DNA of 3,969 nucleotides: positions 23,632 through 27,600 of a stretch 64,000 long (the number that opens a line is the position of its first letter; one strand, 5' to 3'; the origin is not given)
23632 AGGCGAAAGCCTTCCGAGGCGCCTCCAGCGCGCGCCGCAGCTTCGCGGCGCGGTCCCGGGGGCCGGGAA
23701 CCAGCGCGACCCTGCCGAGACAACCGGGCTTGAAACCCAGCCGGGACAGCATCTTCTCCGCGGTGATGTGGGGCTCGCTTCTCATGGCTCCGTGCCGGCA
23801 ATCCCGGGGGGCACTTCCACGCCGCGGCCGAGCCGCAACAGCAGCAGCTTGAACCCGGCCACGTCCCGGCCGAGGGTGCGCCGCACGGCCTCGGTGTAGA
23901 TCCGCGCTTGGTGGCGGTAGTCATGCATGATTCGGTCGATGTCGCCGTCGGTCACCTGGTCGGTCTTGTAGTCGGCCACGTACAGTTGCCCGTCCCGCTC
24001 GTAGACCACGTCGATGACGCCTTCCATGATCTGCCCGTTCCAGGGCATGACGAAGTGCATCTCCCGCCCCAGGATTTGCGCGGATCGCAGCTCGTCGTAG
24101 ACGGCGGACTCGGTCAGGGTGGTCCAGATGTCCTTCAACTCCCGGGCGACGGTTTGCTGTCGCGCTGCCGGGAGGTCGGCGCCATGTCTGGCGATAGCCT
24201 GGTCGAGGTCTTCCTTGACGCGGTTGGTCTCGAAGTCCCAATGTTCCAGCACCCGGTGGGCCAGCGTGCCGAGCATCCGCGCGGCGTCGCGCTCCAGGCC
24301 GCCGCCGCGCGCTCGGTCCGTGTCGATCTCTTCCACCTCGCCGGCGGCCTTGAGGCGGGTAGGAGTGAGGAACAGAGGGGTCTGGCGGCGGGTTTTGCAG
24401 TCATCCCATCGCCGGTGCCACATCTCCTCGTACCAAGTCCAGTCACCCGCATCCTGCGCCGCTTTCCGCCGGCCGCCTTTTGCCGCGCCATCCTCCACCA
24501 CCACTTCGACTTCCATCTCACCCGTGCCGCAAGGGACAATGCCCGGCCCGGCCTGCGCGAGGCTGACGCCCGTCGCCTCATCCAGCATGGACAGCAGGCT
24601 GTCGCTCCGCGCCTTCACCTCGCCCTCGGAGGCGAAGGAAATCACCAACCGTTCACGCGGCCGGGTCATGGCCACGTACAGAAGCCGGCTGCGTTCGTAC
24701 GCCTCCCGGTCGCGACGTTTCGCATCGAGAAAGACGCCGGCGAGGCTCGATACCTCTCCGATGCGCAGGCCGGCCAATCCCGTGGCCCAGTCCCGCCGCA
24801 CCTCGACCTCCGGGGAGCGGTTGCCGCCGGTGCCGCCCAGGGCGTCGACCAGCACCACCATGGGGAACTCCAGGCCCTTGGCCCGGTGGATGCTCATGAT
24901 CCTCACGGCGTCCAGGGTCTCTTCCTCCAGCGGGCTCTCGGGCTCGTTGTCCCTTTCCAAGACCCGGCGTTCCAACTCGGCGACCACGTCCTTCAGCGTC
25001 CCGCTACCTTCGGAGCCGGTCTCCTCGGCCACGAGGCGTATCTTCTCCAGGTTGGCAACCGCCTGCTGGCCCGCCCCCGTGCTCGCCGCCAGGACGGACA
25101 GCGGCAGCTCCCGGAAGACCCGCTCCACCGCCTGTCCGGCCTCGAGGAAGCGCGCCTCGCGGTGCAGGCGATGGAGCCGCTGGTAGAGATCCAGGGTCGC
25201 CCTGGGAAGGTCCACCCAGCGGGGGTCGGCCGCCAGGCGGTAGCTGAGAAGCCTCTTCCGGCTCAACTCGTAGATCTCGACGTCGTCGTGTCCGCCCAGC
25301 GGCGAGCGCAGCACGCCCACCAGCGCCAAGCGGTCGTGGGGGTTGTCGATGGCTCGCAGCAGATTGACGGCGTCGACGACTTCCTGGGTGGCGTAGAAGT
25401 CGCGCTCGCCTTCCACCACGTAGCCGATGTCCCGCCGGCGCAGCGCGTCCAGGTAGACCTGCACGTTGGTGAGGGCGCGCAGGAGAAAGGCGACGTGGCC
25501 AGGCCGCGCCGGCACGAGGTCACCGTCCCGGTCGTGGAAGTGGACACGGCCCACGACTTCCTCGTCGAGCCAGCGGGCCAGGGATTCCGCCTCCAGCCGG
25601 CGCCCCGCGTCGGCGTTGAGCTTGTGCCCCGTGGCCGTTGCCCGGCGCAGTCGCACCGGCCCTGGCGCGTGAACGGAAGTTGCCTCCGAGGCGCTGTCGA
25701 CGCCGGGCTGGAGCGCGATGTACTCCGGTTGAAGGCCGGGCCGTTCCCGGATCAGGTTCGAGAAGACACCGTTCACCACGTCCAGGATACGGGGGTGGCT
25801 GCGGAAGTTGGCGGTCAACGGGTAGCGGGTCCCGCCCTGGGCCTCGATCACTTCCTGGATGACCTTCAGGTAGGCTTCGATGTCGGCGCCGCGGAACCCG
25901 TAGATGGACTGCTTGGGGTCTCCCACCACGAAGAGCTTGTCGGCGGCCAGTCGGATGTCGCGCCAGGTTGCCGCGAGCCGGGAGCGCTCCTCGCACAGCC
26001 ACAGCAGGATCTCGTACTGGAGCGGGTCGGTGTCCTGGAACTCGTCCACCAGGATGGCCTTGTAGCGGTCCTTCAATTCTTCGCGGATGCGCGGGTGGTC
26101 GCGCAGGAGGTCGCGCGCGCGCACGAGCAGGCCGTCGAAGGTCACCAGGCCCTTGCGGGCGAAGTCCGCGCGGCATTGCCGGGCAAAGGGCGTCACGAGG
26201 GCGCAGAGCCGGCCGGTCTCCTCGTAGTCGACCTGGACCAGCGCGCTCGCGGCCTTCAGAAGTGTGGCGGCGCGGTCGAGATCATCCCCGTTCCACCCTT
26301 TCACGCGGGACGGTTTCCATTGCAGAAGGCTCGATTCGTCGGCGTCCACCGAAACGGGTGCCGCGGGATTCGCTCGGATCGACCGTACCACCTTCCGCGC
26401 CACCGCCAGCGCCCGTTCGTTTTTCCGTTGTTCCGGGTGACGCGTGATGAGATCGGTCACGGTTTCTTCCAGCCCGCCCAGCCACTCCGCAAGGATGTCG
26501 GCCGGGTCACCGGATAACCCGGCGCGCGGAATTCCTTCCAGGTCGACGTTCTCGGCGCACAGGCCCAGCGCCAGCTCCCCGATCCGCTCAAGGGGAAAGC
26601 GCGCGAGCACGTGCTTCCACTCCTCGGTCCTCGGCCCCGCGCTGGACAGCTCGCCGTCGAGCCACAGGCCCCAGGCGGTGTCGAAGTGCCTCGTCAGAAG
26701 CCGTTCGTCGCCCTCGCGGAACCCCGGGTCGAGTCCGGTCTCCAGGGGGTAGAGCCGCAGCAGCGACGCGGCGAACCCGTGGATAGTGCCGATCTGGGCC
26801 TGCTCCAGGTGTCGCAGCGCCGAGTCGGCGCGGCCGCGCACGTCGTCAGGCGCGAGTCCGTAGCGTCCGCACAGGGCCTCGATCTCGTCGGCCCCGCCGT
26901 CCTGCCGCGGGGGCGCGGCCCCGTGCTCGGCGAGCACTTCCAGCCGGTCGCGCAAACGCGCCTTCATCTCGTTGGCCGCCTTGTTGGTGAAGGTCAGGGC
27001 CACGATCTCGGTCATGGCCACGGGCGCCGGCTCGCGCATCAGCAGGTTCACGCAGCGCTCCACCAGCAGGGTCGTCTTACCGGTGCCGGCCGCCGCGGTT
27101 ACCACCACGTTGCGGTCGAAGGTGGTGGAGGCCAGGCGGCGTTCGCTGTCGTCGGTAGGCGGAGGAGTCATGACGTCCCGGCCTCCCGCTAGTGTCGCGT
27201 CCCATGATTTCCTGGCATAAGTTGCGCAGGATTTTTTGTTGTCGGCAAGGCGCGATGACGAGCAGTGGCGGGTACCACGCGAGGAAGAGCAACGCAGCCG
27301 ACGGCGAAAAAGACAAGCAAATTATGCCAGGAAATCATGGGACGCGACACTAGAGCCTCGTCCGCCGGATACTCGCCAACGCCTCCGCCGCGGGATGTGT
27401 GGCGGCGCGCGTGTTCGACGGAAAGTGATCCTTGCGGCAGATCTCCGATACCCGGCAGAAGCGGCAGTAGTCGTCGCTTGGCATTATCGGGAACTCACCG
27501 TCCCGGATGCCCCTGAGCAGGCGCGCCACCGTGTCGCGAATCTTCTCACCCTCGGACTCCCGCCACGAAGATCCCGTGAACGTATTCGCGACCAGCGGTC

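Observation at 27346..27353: Every MITE copy abuts a TAG stop codon: the terminal CTAG of the element supplies or coincides with the stop of addB-like, the MBL hydrolase and a hypothetical gene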

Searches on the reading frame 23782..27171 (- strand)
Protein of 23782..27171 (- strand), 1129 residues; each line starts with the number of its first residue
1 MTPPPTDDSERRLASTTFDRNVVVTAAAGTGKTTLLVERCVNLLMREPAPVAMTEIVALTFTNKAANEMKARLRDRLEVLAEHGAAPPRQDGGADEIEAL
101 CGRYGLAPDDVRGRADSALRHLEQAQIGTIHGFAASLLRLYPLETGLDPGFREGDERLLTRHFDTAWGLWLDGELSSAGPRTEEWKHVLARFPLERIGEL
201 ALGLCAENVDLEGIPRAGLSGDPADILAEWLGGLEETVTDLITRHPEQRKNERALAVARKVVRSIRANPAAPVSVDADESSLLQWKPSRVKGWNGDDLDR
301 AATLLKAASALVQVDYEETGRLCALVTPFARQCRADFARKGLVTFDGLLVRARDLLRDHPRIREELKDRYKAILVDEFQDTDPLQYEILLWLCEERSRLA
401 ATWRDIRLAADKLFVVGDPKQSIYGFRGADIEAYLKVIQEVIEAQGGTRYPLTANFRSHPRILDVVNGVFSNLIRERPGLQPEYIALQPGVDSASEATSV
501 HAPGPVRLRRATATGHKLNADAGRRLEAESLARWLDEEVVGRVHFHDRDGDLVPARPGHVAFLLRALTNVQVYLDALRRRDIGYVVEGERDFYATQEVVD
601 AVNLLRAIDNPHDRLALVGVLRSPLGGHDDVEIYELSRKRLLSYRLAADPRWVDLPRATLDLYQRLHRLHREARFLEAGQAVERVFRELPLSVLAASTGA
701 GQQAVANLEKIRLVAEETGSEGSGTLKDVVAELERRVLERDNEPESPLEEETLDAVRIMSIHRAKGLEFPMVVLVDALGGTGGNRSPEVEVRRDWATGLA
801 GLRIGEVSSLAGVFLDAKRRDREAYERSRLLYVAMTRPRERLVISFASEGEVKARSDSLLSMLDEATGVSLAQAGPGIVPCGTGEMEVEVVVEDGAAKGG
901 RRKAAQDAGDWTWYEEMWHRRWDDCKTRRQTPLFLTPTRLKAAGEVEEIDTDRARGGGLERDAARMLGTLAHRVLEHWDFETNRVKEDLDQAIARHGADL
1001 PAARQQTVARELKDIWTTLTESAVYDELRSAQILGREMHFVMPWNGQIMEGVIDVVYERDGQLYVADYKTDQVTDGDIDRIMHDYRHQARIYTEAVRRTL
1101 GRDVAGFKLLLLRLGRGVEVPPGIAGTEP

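Call 12: search_protein_families(library=pfam, proteins=[window:23782-27171:-], max_evalue=0.01)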
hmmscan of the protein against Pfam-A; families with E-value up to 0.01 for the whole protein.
window:23782-27171:- (1129 aa): 9 families
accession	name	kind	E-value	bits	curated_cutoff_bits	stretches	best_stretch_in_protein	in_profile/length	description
PF00580.27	UvrD-helicase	-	1.8e-51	175.8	23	1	10-440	4-269/271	UvrD/REP helicase N-terminal domain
PF13361.12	UvrD_C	-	1.9e-24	87.2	25.6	2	703-848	236-349/350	UvrD-like helicase C-terminal domain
PF13245.12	AAA_19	-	9.7e-17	61.8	25.1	1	17-427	9-134/134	AAA domain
PF12705.13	PDDEXK_1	-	3.3e-11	44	22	1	961-1114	30-189/247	PD-(D/E)XK nuclease superfamily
PF13538.12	UvrD_C_2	-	1.4e-10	41.3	27.4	1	756-777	2-23/52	UvrD-like helicase C-terminal domain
PF01443.25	Viral_helicase1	-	0.00015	22.1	21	0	23-57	2-36/228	Viral superfamily 1 RNA helicase core domain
PF13604.12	AAA_30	-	0.0012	19.1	27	0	19-73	18-66/191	AAA domain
PF13401.12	AAA_22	-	0.0072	17.1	27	0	20-47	6-32/130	AAA domain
PF25199.1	nSTAND_NTPase5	-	0.0085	16.4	34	0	20-46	42-68/145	Novel STAND NTPase 5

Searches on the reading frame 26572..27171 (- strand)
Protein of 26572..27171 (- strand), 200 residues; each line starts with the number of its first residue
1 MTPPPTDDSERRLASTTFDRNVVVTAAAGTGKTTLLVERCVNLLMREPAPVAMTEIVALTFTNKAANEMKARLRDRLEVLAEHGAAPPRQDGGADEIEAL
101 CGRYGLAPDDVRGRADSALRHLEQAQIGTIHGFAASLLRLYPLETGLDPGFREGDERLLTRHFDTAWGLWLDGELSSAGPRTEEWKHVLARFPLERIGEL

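Call 87: find_related_loci(query=window:26572-27171:-, collection=metagenome_contigs, flank=1500)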
Query window:26572-27171:- (200 aa) in metagenome_contigs; peptide patterns used: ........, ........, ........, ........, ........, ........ (x = any residue, [..] = any of these).
600 stretches matched a pattern, but none encodes a relative of the query by tblastn (E <= 1e-3).

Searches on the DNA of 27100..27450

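Call 10: search_rna_families(source=window, start=27100, end=27450, threshold=evalue, max_evalue=10)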
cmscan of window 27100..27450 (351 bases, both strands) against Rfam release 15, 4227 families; matches with E-value up to 10: 0.
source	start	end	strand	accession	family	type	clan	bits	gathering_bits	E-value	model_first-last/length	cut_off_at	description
